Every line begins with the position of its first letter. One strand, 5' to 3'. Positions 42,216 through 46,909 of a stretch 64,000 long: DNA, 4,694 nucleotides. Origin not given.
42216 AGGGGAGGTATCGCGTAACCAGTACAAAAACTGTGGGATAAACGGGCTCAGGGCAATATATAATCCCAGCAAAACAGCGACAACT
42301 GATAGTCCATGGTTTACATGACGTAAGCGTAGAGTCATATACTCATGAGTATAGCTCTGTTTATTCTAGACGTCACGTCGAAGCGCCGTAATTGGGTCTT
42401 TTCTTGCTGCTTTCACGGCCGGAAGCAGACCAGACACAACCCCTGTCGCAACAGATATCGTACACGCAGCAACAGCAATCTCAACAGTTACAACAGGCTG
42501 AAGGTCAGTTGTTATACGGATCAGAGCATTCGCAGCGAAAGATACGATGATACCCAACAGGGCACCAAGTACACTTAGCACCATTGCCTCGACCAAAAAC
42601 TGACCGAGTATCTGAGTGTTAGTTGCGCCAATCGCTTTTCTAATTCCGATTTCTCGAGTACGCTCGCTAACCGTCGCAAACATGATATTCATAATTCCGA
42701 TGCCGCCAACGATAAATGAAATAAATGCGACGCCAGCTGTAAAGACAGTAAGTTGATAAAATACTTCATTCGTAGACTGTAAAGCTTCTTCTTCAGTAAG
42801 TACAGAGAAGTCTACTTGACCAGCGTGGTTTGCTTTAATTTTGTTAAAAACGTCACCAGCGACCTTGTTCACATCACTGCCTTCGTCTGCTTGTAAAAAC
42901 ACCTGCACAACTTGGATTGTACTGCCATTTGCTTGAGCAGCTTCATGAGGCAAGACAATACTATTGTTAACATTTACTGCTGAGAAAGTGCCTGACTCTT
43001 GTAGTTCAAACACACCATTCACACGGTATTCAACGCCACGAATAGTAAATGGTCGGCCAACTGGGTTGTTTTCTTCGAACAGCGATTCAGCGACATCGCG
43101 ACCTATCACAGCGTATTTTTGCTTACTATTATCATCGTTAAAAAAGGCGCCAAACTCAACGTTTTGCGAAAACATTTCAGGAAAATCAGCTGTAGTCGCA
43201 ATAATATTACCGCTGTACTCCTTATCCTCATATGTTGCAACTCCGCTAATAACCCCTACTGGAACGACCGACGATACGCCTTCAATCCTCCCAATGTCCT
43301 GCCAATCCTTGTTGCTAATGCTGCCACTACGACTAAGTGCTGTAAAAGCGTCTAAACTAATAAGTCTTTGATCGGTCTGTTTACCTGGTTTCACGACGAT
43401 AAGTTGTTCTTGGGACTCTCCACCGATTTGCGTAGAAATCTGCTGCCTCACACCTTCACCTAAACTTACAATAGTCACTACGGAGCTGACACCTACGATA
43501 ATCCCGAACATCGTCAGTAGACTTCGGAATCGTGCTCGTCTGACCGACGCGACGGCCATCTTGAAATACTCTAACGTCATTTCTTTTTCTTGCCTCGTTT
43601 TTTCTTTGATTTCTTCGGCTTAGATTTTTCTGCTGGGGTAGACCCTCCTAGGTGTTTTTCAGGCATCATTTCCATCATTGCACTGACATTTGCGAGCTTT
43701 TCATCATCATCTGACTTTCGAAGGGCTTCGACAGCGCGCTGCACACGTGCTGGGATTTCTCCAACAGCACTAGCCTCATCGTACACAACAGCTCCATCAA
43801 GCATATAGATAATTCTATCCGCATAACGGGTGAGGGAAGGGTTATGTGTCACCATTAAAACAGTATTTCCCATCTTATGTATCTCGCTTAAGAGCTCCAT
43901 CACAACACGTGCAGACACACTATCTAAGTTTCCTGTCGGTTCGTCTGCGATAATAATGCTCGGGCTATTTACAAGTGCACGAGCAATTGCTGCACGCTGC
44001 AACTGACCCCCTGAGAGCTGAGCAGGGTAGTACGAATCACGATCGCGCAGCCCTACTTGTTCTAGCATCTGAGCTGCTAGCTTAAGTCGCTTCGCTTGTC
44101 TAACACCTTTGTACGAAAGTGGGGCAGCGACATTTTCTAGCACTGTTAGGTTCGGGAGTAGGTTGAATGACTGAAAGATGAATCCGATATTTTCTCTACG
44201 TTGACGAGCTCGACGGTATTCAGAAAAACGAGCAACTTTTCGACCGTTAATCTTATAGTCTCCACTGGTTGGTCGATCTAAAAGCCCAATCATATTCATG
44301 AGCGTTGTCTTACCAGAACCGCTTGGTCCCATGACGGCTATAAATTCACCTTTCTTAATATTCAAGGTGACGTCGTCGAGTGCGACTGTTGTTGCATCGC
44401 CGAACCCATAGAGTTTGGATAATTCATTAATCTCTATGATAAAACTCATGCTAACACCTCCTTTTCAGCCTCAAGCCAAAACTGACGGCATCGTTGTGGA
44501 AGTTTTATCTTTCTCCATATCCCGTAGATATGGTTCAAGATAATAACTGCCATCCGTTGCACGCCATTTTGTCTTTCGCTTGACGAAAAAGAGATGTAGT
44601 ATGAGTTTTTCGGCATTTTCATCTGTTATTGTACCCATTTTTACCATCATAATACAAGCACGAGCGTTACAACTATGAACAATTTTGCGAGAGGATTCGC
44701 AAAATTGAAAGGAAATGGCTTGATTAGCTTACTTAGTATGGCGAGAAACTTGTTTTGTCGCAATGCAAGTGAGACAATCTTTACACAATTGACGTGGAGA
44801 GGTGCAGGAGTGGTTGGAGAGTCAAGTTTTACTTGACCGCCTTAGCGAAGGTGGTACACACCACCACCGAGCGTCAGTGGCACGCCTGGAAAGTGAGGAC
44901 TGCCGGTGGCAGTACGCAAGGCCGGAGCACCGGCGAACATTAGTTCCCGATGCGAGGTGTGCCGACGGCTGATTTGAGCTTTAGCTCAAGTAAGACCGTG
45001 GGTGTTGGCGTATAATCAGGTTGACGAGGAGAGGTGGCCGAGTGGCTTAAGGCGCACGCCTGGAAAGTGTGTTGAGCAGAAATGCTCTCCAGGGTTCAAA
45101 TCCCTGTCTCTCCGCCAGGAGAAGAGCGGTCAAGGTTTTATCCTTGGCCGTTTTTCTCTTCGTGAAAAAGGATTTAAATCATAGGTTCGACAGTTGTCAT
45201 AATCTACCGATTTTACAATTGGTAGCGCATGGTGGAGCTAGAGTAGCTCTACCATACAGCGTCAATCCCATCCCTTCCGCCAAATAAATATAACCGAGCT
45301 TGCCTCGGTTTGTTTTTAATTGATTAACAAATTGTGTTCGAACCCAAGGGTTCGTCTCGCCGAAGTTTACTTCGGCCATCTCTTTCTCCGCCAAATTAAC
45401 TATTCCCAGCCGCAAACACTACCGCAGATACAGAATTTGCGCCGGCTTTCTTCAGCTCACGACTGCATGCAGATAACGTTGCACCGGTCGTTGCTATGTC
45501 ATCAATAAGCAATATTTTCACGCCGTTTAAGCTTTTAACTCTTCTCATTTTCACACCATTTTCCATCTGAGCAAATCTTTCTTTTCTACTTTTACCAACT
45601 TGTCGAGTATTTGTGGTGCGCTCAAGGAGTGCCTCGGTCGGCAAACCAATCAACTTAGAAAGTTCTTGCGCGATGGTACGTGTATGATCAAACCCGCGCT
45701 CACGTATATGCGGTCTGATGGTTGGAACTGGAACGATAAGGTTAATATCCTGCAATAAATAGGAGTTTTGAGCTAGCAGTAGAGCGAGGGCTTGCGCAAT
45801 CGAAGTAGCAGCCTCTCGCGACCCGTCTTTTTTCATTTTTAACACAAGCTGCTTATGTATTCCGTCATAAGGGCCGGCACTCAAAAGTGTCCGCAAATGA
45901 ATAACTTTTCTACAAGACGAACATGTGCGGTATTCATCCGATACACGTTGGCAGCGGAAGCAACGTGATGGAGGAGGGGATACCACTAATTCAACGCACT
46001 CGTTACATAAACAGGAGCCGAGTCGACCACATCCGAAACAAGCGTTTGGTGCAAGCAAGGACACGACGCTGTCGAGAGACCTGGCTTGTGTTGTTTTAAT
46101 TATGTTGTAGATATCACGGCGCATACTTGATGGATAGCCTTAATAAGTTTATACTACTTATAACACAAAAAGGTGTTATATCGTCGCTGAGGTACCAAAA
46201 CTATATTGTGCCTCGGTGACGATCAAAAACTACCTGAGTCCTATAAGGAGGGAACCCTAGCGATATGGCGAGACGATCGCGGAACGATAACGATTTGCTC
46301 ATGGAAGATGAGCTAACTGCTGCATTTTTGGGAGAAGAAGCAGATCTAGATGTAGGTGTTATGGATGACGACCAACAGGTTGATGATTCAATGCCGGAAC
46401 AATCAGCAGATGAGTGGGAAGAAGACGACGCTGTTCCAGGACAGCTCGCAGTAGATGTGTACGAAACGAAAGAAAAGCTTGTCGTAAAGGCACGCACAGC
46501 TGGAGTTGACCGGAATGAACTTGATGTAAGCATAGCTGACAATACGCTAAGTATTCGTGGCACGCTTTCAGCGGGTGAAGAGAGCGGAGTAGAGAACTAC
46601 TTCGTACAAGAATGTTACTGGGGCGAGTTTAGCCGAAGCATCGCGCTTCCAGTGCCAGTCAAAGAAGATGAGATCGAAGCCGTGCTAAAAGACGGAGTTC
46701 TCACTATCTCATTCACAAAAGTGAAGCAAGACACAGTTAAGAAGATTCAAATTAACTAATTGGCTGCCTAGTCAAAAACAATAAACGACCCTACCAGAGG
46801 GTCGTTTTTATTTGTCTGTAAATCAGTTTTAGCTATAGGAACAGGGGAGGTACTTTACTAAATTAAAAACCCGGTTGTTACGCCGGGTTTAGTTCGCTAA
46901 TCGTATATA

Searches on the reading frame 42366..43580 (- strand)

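Call 10: search_protein_families(library=pfam, proteins=[window:42366-43580:-], max_evalue=0.01)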
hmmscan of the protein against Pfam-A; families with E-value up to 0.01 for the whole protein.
window:42366-43580:- (404 aa): 2 families
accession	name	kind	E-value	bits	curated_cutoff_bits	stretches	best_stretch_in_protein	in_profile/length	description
PF12704.14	MacB_PCD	-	3.4e-35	122.6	27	1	20-242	1-202/207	MacB-like periplasmic core domain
PF02687.27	FtsX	-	3.9e-19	69.3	25.5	1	284-396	3-120/120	FtsX-like permease C-terminal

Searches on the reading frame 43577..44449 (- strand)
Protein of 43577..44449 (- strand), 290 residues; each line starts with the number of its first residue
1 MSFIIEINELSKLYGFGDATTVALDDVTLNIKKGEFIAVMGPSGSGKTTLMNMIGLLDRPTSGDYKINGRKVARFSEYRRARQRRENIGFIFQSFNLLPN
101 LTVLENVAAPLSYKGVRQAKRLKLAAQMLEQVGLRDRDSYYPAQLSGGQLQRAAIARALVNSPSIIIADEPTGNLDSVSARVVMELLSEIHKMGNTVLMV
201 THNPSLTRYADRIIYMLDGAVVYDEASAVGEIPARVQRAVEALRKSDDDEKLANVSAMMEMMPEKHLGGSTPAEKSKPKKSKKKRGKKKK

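Call 10: search_protein_families(library=pfam, proteins=[window:43577-44449:-], max_evalue=0.01)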
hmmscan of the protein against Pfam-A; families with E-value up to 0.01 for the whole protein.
window:43577-44449:- (290 aa): 11 families
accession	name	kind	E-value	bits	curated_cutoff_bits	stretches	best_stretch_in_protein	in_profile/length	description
PF00005.33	ABC_tran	-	9.6e-36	123.8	25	1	24-172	1-136/137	ABC transporter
PF13304.12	AAA_21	-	1.5e-07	32.2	27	1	37-93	2-61/304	AAA domain, putative AbiEii toxin, Type IV TA system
PF02463.25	SMC_N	-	4.5e-06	26.7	40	1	34-216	24-211/220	RecF/RecN/SMC N terminal domain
PF13401.12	AAA_22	-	6e-05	23.8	27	1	34-188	5-102/130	AAA domain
PF13555.12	AAA_29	-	0.0019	18.3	27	1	25-52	13-40/61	P-loop containing region of AAA domain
PF03266.21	NTPase_1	-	0.0035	17.7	23.9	0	37-71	2-34/168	NTPase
PF13481.12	AAA_25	-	0.0064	16.6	27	0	31-51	30-50/195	AAA domain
PF19993.5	DO-GTPase2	-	0.0068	16.5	27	0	36-54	2-20/226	Double-GTPase 2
PF20703.3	nSTAND1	-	0.008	16.3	27.1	0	25-59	24-57/379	Novel STAND NTPase 1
PF03193.22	RsgA_GTPase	-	0.0093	16.2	30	0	23-54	96-126/174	RsgA GTPase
PF00004.35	AAA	-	0.0098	16.8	21.2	0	39-54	3-18/131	ATPase family associated with various cellular activities (AAA)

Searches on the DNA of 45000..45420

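Call 79: search_rna_families(source=window, start=45000, end=45420, threshold=evalue, max_evalue=1)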
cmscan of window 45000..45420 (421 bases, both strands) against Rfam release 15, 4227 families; matches with E-value up to 1: 8.
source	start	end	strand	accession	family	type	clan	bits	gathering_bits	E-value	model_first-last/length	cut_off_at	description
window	45028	45114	+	RF00005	tRNA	Gene; tRNA;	CL00001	51.9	29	1.9e-10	1-71/71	no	tRNA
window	45064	45114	-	RF04351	Plastid-psbl-rps4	Cis-reg;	-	29.2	68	0.00031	1-53/53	no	Plastid-psbl-rps4 3UTR RNA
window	45121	45185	+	RF01730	Termite-leu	Cis-reg;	-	22.1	51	0.018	1-78/78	no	Termite-leu RNA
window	45028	45113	+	RF01684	mascRNA-menRNA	Gene;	-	20.8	42.5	0.084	1-56/56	no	MALAT1-associated small cytoplasmic RNA/MEN beta RNA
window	45098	45175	-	RF03522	mir-4850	Gene; miRNA;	-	20.7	93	0.12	1-89/89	no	mir-4850 microRNA precursor family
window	45281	45347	-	RF02059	STnc50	Gene; sRNA;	-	20.5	55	0.54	1-84/84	no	Salmonella enterica sRNA STnc40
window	45062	45115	-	RF04354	Plastid-ycf2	Cis-reg;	-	16.8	65.7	0.95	1-75/75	no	Plastid-ycf2 5UTR RNA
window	45018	45124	+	RF02223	sX4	Gene; sRNA;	-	16.5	70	0.29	1-167/167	no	Proteobacterial sRNA sX4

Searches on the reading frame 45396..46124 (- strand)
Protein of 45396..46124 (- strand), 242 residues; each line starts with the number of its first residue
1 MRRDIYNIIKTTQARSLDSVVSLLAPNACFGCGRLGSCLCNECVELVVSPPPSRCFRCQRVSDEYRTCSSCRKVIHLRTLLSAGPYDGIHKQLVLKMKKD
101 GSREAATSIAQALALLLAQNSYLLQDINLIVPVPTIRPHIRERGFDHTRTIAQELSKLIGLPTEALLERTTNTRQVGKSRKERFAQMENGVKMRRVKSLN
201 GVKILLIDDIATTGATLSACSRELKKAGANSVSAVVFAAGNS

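Call 10: search_protein_families(library=pfam, proteins=[window:45396-46124:-], max_evalue=0.01)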
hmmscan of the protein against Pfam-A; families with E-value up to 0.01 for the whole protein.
window:45396-46124:- (242 aa): 1 family
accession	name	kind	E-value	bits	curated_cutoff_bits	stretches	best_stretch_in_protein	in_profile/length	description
PF00156.33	Pribosyltran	-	8e-09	35.4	26.3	1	151-241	43-127/158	Phosphoribosyl transferase domain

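Call 15: find_homologous_proteins(query=window:45399-46124:-, max_evalue=1e-10)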
Query window:45399-46124:- (242 aa): 105 proteins with E <= 1e-10 among 1257 candidates.
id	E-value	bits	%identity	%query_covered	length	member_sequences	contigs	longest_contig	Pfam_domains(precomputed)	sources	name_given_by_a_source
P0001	1.2e-153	527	100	100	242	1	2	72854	PF00156.34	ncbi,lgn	-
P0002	1.1e-137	475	90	100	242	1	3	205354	PF00156.34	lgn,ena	-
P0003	5.8e-98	345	68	99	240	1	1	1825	PF00156.34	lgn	-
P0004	6.1e-92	325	62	100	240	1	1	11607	PF00156.34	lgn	-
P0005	8.2e-87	309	60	99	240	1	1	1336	PF00156.34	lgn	-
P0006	1.6e-85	304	59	100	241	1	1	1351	PF00156.34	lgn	-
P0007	1.6e-77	278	53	100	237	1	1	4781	PF00156.34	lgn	-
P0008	1.1e-61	226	47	99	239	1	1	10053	PF14681.13,PF00156.34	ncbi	-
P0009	2.5e-43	166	39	91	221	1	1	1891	PF00156.34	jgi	jgi:ComF family protein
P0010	6.0e-42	162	43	92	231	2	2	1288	PF14681.13,PF00156.34,PF15610.13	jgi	jgi:competence protein ComFC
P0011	8.5e-41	158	40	92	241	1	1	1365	PF18912.7,PF00156.34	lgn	-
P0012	6.0e-40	155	39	93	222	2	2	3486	PF00156.34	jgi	jgi:ComF family protein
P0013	1.0e-37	148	40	92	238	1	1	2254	PF00156.34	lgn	-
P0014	3.2e-37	146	37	92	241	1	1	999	PF00156.34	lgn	-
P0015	6.2e-37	146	40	92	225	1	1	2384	PF00156.34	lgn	-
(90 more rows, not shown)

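Call 16: find_encoding_contigs(protein=P0001, flank=3000, max_places=3)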
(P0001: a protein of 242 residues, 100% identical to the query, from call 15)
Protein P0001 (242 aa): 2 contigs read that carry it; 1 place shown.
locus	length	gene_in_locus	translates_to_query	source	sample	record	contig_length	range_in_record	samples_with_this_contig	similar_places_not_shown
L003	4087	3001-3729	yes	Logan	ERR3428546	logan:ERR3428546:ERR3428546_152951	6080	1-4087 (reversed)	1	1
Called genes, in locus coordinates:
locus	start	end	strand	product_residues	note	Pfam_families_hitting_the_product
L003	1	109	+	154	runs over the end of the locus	PF18895:T4SS_pilin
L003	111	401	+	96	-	PF04956:TrbC (weak), PF18895:T4SS_pilin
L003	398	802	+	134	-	PF04956:TrbC (weak), PF18895:T4SS_pilin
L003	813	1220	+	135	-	PF04956:TrbC (faint), PF18895:T4SS_pilin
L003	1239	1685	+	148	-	PF18895:T4SS_pilin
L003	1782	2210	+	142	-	PF18895:T4SS_pilin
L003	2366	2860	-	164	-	PF17886:ArsA_HSP20 (weak), PF00011:HSP20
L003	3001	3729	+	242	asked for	PF00156:Pribosyltran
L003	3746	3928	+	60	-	-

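Call 17: find_encoding_contigs(protein=P0002, flank=10000, max_places=4)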
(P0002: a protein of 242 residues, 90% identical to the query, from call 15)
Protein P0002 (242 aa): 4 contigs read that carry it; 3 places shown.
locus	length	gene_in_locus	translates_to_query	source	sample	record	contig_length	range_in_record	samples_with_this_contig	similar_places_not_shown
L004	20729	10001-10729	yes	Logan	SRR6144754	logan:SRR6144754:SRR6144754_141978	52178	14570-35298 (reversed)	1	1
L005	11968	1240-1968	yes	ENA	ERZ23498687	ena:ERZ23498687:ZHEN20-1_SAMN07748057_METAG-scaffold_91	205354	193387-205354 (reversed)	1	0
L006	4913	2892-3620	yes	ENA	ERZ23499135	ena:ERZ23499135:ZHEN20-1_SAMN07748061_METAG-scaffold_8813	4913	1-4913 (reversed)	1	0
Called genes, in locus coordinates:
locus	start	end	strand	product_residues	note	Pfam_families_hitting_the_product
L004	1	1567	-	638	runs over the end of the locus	PF01935:DUF87 (weak), PF12846:AAA_10 (faint), PF19044:P-loop_TraG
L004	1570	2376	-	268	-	PF26593:TraC-like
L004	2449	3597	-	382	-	PF12666:PrgI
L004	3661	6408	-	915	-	PF19590:TrbL_3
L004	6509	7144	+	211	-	PF18895:T4SS_pilin (weak)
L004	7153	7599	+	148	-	PF18895:T4SS_pilin (weak)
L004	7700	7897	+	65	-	PF18895:T4SS_pilin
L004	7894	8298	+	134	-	PF18895:T4SS_pilin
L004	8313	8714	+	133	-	PF04956:TrbC (faint), PF18895:T4SS_pilin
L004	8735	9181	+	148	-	PF18895:T4SS_pilin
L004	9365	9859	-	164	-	PF17886:ArsA_HSP20 (weak), PF00011:HSP20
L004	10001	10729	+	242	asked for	PF00156:Pribosyltran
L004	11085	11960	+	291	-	PF00005:ABC_tran, PF02463:SMC_N (faint), PF13304:AAA_21 (faint)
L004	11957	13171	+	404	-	PF12704:MacB_PCD, PF02687:FtsX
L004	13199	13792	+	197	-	PF04203:Sortase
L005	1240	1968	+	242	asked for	PF00156:Pribosyltran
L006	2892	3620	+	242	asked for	PF00156:Pribosyltran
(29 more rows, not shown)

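Call 18: find_encoding_contigs(protein=P0004, flank=10000, max_places=3)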
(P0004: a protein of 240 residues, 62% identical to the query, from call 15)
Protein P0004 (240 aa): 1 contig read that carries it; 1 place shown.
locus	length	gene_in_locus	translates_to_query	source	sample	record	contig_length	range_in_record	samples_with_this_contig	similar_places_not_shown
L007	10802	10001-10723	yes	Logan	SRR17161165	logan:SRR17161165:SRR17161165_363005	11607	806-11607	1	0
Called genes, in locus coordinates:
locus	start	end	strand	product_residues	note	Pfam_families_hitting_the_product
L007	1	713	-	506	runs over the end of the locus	?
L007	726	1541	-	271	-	PF26593:TraC-like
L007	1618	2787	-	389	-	PF12666:PrgI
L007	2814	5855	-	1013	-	PF19590:TrbL_3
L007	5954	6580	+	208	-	PF18895:T4SS_pilin (weak)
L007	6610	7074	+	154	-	PF18895:T4SS_pilin (weak)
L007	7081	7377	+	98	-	PF04956:TrbC (weak), PF18895:T4SS_pilin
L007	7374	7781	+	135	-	PF04956:TrbC (faint), PF18895:T4SS_pilin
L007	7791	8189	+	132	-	PF04956:TrbC (weak), PF18895:T4SS_pilin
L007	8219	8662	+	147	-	PF18895:T4SS_pilin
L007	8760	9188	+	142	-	PF18895:T4SS_pilin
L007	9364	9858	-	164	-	PF17886:ArsA_HSP20 (weak), PF00011:HSP20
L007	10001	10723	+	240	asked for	PF00156:Pribosyltran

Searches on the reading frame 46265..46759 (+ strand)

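Call 10: search_protein_families(library=pfam, proteins=[window:46265-46759:+], max_evalue=0.01)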
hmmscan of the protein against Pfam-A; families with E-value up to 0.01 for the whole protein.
window:46265-46759:+ (164 aa): 2 families
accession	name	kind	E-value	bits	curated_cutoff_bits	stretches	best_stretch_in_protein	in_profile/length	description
PF00011.27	HSP20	-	7.5e-19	68.2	20.8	1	65-164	2-102/102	Hsp20/alpha crystallin family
PF17886.7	ArsA_HSP20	-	1.4e-06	28.2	22.5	1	71-150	3-63/63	HSP20-like domain found in ArsA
